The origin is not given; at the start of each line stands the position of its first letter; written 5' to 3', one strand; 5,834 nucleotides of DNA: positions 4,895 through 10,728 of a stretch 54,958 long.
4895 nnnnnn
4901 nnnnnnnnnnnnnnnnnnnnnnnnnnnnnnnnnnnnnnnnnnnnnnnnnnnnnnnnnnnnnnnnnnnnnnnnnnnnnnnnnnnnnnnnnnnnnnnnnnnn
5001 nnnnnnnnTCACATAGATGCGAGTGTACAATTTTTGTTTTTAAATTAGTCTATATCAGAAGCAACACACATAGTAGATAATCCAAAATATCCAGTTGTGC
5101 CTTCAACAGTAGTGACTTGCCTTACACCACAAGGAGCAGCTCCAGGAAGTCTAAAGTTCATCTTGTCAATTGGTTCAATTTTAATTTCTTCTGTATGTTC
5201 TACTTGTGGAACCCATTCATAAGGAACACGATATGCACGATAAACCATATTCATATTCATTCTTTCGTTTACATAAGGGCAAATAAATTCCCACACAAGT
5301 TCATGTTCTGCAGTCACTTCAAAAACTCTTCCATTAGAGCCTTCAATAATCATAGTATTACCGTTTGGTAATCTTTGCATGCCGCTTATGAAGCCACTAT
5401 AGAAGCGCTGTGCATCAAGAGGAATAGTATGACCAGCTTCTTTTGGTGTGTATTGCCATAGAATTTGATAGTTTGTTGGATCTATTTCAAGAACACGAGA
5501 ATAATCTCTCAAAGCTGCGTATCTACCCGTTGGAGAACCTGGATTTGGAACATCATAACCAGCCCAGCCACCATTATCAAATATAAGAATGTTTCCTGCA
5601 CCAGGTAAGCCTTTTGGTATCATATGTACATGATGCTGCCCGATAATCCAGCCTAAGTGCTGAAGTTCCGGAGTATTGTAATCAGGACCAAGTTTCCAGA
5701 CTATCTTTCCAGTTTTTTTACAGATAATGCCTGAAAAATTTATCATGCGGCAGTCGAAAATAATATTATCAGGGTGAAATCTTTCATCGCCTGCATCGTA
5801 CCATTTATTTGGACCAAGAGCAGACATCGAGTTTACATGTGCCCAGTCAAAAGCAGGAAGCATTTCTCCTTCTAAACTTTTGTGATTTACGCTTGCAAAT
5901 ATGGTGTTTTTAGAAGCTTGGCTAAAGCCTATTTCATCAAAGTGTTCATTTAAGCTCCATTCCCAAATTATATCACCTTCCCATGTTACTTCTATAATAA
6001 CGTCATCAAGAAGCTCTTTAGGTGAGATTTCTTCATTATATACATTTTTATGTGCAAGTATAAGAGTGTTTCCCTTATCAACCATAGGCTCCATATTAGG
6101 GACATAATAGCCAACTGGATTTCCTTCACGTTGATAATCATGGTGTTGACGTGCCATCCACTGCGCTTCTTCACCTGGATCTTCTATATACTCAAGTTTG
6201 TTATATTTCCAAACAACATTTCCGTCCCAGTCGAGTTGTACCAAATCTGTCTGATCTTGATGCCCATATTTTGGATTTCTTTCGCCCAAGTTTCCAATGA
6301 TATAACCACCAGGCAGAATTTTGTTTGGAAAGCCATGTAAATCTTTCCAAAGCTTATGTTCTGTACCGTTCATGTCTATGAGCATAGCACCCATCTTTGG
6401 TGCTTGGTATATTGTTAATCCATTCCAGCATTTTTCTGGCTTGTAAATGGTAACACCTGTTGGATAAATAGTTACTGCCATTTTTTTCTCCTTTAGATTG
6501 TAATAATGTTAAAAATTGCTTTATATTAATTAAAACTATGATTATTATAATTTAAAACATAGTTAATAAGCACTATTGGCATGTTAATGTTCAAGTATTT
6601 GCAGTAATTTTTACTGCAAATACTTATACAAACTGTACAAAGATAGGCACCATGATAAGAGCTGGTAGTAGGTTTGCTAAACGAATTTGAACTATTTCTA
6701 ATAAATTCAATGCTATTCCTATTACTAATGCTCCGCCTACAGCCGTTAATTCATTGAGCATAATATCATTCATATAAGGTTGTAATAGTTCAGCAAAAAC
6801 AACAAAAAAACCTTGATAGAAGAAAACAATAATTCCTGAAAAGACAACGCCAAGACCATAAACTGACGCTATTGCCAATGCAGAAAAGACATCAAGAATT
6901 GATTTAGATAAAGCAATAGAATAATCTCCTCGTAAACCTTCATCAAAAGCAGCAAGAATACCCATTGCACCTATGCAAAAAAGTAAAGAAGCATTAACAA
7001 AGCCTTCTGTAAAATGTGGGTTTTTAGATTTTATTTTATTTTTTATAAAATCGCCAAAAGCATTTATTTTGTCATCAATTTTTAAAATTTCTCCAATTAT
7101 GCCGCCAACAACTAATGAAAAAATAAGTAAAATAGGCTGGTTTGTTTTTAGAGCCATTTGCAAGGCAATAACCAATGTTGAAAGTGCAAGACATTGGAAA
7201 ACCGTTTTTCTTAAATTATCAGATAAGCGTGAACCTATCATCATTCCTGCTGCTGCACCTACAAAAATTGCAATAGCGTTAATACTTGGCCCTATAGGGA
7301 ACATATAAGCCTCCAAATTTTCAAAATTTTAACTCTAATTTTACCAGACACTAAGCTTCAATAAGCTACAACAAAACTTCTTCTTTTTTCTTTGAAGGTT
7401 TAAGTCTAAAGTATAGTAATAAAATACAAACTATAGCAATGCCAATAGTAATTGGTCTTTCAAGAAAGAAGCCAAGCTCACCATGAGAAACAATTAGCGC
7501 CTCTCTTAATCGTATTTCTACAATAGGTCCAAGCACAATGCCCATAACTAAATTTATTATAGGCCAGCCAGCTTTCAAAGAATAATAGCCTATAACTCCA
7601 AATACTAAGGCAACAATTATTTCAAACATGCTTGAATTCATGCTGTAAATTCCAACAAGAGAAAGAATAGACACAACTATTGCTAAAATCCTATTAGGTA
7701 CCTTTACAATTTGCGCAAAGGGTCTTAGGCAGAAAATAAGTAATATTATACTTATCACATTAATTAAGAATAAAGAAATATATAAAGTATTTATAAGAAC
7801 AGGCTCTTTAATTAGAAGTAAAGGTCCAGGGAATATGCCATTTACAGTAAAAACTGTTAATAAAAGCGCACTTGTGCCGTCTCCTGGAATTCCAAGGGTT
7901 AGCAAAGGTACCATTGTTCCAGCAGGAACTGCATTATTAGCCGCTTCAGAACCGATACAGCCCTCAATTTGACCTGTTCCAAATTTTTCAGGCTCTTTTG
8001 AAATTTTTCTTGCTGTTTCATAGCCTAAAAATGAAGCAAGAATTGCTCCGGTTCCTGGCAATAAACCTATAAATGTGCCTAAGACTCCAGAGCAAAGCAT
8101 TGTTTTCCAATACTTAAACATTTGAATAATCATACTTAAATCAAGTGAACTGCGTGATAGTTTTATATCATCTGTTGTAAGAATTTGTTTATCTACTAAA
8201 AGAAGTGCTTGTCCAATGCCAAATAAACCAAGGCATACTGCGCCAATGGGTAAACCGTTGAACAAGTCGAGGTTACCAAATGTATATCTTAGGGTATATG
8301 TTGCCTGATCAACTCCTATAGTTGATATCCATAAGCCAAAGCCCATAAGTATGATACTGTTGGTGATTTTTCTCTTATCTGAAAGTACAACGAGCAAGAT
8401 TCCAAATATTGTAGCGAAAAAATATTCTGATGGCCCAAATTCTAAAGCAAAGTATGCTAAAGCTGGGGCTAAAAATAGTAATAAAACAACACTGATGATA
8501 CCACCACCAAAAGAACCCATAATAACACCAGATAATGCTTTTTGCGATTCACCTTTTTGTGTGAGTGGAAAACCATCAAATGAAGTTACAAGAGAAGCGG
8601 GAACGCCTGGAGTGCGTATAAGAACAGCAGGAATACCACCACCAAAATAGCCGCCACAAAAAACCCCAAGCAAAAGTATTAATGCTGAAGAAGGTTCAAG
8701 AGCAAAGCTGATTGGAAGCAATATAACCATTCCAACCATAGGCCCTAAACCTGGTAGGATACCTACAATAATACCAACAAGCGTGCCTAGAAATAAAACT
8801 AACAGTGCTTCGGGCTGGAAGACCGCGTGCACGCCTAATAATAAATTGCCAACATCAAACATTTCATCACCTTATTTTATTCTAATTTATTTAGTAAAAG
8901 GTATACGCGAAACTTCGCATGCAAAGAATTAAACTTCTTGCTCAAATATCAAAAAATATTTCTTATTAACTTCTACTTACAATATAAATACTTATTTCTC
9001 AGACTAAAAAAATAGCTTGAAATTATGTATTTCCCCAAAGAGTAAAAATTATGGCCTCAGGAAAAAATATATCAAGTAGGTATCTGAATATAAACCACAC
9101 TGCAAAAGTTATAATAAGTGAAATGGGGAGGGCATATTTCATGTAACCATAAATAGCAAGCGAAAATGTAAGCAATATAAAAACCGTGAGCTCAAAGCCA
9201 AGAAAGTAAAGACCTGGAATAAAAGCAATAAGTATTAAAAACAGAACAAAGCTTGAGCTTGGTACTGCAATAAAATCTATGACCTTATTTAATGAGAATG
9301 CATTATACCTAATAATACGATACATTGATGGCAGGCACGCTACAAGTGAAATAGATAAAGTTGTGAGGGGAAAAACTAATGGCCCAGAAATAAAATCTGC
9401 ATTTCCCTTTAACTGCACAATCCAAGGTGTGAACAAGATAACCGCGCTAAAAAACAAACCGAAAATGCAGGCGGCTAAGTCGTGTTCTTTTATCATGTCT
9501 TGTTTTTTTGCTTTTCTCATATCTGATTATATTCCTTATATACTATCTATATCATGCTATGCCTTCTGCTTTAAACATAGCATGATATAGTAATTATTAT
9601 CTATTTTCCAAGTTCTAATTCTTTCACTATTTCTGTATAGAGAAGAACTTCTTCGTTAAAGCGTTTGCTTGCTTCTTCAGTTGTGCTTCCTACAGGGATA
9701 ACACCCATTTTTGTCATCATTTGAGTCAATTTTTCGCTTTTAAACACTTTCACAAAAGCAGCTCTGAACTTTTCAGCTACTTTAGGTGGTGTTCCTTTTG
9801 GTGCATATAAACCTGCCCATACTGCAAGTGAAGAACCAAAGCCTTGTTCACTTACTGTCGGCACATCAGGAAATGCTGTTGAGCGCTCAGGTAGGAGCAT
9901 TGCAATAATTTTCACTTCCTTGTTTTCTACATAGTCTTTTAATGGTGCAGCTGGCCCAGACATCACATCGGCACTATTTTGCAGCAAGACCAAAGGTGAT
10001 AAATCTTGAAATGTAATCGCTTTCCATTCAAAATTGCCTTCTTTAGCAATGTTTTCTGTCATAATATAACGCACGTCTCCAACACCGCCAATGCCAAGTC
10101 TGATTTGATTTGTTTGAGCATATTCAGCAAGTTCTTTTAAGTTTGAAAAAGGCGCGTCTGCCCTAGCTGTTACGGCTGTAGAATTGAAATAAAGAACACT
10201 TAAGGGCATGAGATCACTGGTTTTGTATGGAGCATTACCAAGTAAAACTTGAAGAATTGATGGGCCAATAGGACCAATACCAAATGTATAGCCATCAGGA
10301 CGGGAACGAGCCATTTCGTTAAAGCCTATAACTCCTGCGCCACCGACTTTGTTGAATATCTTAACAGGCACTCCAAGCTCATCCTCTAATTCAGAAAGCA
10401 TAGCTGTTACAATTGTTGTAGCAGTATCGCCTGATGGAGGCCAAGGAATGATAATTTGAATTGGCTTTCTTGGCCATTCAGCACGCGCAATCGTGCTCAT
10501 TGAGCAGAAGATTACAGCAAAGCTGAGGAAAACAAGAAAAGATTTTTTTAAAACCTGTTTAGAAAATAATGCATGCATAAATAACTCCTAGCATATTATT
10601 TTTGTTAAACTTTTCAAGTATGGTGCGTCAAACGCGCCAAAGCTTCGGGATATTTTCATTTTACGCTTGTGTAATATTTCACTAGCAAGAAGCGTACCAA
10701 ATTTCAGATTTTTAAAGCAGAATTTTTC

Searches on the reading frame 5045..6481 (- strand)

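Call 14: search_protein_families(library=ncbifam, proteins=[window:5045-6481:-], max_evalue=0.00001)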
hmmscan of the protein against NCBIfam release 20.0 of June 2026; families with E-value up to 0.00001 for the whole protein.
window:5045-6481:- (478 aa): 0 families

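Call 15: search_protein_families(library=pfam, proteins=[window:5045-6481:-], max_evalue=0.00001)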
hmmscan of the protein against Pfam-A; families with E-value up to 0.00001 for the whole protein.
window:5045-6481:- (478 aa): 2 families
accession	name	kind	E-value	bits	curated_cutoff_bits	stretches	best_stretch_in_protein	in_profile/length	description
PF05935.17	Arylsulfotrans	-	6.4e-20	71.9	24.2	1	134-384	100-335/374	Arylsulfotransferase (ASST)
PF14269.12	Arylsulfotran_2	-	2.8e-14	53.7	27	1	84-399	13-298/301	Arylsulfotransferase (ASST)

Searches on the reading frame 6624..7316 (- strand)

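Call 14: search_protein_families(library=ncbifam, proteins=[window:6624-7316:-], max_evalue=0.00001)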
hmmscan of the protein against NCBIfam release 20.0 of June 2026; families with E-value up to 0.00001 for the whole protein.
window:6624-7316:- (230 aa): 0 families

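Call 15: search_protein_families(library=pfam, proteins=[window:6624-7316:-], max_evalue=0.00001)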
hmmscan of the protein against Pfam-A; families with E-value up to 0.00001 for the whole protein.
window:6624-7316:- (230 aa): 1 family
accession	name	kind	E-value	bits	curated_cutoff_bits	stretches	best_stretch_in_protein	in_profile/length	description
PF04474.17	DUF554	-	1.5e-75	253.9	25.1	1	8-227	1-219/220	Protein of unknown function (DUF554)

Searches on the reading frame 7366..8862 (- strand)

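Call 14: search_protein_families(library=ncbifam, proteins=[window:7366-8862:-], max_evalue=0.00001)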
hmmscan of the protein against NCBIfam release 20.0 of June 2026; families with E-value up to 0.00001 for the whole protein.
window:7366-8862:- (498 aa): 0 families

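Call 15: search_protein_families(library=pfam, proteins=[window:7366-8862:-], max_evalue=0.00001)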
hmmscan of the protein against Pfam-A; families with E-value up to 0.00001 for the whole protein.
window:7366-8862:- (498 aa): 1 family
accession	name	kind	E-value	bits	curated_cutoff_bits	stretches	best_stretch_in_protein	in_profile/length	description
PF01970.21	TctA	-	5.7e-129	430.9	28.9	1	20-439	1-422/423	Tripartite tricarboxylate transporter TctA family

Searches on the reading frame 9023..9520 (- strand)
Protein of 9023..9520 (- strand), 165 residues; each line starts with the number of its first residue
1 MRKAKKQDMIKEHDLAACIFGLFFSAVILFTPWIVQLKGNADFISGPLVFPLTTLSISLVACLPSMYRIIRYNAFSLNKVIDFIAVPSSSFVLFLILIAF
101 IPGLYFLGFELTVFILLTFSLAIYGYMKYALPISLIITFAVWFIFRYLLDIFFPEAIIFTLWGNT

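Call 14: search_protein_families(library=ncbifam, proteins=[window:9023-9520:-], max_evalue=0.00001)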
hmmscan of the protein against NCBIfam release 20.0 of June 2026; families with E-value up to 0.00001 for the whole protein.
window:9023-9520:- (165 aa): 0 families

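Call 15: search_protein_families(library=pfam, proteins=[window:9023-9520:-], max_evalue=0.00001)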
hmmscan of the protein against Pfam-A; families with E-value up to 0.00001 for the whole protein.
window:9023-9520:- (165 aa): 1 family
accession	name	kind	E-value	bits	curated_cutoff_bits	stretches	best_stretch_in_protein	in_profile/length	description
PF07331.16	TctB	-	2.5e-06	28.1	29.1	1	19-154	2-137/137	Tripartite tricarboxylate transporter TctB family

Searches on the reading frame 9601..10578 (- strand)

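Call 14: search_protein_families(library=ncbifam, proteins=[window:9601-10578:-], max_evalue=0.00001)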
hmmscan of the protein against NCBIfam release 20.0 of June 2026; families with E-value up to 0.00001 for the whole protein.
window:9601-10578:- (325 aa): 0 families

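Call 15: search_protein_families(library=pfam, proteins=[window:9601-10578:-], max_evalue=0.00001)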
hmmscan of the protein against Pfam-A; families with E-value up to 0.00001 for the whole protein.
window:9601-10578:- (325 aa): 1 family
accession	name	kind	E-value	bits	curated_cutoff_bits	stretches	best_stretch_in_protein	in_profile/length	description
PF03401.19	TctC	-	4.8e-36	125.1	27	1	62-322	7-273/274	Tripartite tricarboxylate transporter family receptor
